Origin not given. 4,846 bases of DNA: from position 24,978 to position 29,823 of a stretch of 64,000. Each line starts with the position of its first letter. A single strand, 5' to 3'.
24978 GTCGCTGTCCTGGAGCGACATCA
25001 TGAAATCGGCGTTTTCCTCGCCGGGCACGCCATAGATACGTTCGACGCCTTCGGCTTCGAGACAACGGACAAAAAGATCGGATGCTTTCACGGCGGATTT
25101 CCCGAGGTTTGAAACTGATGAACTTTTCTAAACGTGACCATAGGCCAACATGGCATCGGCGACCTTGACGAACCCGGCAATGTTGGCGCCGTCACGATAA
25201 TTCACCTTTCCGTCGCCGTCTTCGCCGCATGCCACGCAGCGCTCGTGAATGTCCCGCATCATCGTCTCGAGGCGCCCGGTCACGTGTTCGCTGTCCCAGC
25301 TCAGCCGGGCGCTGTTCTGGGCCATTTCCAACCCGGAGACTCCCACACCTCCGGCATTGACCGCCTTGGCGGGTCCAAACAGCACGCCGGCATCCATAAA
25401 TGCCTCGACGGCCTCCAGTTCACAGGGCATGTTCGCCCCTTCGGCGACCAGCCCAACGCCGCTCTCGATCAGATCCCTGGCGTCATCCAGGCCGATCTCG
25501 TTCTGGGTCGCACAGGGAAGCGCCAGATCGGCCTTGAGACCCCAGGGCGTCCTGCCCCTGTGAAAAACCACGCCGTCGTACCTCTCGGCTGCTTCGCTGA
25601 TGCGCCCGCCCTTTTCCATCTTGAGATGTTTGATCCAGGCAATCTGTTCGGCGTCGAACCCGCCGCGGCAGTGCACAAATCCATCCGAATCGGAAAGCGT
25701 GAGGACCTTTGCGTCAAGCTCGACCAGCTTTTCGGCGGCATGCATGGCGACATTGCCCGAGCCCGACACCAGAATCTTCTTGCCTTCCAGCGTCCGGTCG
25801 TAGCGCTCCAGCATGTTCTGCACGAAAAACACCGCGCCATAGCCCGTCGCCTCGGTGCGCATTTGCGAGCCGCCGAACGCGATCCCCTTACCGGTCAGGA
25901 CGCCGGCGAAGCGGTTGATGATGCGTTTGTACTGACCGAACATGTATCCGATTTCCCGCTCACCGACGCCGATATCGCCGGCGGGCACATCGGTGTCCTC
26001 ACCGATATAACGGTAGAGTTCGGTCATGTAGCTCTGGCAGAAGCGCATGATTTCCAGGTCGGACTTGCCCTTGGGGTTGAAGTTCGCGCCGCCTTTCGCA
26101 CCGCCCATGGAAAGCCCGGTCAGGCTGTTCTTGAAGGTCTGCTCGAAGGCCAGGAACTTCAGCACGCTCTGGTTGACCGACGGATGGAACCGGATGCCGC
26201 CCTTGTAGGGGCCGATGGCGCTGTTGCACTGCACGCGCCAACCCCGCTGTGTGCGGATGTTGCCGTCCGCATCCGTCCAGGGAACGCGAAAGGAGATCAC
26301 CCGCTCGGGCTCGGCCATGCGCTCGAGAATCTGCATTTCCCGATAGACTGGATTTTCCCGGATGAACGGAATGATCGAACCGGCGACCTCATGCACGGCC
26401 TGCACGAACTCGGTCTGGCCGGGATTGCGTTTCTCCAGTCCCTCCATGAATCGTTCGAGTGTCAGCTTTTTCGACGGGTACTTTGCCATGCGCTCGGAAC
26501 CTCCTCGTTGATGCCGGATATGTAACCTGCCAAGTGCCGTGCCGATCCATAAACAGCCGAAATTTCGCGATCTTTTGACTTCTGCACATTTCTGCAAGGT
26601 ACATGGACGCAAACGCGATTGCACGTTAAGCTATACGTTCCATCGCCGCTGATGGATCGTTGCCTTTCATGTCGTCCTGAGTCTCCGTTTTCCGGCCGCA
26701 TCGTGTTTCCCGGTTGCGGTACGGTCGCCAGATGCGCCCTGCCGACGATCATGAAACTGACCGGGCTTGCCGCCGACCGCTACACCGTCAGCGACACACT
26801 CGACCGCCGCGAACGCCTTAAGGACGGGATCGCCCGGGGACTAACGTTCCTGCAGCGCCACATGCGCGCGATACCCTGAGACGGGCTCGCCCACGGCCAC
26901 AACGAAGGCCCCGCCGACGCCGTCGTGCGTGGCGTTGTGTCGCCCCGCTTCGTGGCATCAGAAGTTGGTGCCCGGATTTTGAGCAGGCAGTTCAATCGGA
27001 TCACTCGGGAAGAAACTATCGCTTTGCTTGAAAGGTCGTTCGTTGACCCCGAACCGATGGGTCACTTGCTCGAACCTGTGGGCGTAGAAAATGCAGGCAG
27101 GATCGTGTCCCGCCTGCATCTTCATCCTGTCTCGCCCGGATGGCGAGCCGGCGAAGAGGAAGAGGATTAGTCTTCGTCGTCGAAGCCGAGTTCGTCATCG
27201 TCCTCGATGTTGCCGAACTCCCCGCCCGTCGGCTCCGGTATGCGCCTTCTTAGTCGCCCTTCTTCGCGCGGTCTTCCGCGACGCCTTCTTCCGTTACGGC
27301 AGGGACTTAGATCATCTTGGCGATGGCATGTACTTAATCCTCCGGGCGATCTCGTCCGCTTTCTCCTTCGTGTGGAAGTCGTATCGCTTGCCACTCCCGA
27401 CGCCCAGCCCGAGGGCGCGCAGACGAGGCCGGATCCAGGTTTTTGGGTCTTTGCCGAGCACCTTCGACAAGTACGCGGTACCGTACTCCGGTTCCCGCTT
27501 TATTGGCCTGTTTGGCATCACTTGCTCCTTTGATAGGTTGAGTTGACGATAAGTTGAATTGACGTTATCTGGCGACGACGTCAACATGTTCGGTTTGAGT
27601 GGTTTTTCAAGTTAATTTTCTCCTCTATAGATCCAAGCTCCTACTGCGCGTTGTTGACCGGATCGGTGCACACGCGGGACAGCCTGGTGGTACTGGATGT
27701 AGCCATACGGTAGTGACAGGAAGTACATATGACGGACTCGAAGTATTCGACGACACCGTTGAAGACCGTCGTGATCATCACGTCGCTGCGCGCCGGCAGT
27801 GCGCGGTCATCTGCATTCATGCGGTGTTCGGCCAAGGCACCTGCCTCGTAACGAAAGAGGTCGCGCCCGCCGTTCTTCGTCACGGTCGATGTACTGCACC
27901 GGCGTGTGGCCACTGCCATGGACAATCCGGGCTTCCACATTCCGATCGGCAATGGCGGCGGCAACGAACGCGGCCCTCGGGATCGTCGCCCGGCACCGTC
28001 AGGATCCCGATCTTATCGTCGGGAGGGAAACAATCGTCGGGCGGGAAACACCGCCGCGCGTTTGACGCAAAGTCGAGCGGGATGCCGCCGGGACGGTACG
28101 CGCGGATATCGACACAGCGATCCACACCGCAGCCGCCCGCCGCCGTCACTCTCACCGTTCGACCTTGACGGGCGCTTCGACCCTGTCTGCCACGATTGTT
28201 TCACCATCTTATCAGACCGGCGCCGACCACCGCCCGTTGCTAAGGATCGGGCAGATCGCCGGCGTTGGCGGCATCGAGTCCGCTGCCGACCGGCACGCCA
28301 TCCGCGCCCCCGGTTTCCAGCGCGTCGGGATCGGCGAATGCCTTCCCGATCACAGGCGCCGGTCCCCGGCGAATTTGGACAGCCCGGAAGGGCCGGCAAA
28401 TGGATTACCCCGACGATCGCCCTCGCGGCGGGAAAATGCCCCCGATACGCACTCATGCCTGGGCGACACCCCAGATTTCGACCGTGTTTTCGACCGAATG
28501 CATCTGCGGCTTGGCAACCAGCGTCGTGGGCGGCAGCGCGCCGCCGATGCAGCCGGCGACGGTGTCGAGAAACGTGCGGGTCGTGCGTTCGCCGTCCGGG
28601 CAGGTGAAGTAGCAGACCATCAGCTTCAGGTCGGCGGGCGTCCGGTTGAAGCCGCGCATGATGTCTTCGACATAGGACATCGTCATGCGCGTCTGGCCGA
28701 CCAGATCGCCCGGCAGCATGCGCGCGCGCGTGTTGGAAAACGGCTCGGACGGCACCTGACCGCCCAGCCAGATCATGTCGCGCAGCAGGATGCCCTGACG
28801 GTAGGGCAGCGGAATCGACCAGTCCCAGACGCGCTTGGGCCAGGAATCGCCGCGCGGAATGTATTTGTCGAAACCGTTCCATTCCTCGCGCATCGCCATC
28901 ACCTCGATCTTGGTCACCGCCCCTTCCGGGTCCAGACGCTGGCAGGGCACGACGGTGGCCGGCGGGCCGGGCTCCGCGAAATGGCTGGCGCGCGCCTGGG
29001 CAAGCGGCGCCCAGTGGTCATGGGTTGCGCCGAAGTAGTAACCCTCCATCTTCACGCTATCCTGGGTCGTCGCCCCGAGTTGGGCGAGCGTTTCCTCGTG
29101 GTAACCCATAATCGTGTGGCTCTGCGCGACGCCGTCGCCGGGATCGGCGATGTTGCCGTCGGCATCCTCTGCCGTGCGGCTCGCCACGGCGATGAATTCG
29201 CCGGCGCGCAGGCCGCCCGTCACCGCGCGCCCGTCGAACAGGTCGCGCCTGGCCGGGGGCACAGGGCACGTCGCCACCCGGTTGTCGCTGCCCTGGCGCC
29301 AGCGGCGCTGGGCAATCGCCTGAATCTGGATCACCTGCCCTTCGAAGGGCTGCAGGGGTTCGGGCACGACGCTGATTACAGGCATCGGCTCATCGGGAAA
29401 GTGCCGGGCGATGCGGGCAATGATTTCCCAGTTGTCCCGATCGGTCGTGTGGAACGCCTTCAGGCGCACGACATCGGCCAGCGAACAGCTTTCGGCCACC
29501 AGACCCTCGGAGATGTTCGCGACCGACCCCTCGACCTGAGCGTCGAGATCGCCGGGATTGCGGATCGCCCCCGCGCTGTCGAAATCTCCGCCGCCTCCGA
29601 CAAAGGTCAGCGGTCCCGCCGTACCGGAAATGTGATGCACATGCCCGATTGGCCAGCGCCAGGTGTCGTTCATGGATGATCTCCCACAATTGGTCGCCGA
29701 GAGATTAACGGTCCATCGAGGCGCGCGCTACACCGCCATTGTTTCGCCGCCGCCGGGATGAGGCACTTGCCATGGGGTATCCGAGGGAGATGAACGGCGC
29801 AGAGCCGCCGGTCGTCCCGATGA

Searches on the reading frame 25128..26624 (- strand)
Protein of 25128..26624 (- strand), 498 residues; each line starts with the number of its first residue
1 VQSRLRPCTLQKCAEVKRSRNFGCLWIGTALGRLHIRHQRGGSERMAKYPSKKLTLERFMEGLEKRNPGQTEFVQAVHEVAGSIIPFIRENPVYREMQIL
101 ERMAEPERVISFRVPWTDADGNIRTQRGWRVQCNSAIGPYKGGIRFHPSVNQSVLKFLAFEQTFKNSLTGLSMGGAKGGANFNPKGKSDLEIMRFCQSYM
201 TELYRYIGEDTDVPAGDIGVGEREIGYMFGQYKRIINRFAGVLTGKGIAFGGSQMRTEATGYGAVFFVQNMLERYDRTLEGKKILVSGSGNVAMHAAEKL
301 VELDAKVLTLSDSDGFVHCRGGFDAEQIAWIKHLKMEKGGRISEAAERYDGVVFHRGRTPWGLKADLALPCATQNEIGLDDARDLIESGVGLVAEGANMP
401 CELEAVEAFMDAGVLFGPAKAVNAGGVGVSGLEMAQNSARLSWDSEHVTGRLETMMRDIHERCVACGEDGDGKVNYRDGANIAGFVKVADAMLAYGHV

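Call 29: search_protein_families(library=pfam, proteins=[window:25128-26624:-], max_evalue=0.0001)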
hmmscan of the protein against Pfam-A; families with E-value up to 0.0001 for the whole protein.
window:25128-26624:- (498 aa): 2 families
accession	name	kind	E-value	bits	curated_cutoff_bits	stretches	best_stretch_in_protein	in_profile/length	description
PF00208.27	ELFV_dehydrog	-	5.6e-78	262.4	23.4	1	251-496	1-241/241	Glutamate/Leucine/Phenylalanine/Valine dehydrogenase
PF02812.23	ELFV_dehydrog_N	-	5.3e-53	178.6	25.3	1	106-233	1-128/129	Glu/Leu/Phe/Val dehydrogenase, dimerisation domain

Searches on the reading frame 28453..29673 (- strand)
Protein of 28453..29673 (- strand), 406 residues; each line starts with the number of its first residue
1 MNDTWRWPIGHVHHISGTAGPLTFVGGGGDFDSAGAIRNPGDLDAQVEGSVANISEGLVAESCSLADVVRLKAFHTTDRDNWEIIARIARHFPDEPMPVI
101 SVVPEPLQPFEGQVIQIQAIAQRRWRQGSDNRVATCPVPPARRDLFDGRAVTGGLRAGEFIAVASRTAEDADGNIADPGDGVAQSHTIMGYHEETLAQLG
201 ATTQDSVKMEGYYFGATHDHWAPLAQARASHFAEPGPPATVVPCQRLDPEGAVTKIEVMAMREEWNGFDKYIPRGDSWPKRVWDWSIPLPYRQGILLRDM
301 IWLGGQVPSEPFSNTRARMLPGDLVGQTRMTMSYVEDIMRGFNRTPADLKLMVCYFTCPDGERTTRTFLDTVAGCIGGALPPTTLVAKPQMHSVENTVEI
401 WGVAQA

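Call 29: search_protein_families(library=pfam, proteins=[window:28453-29673:-], max_evalue=0.0001)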
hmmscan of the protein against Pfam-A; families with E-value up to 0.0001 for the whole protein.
window:28453-29673:- (406 aa): 1 family
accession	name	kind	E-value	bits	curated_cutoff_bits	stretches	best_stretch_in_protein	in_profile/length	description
PF01042.26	Ribonuc_L-PSP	-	2.3e-18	66.8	27.3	2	154-260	14-119/121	Endoribonuclease L-PSP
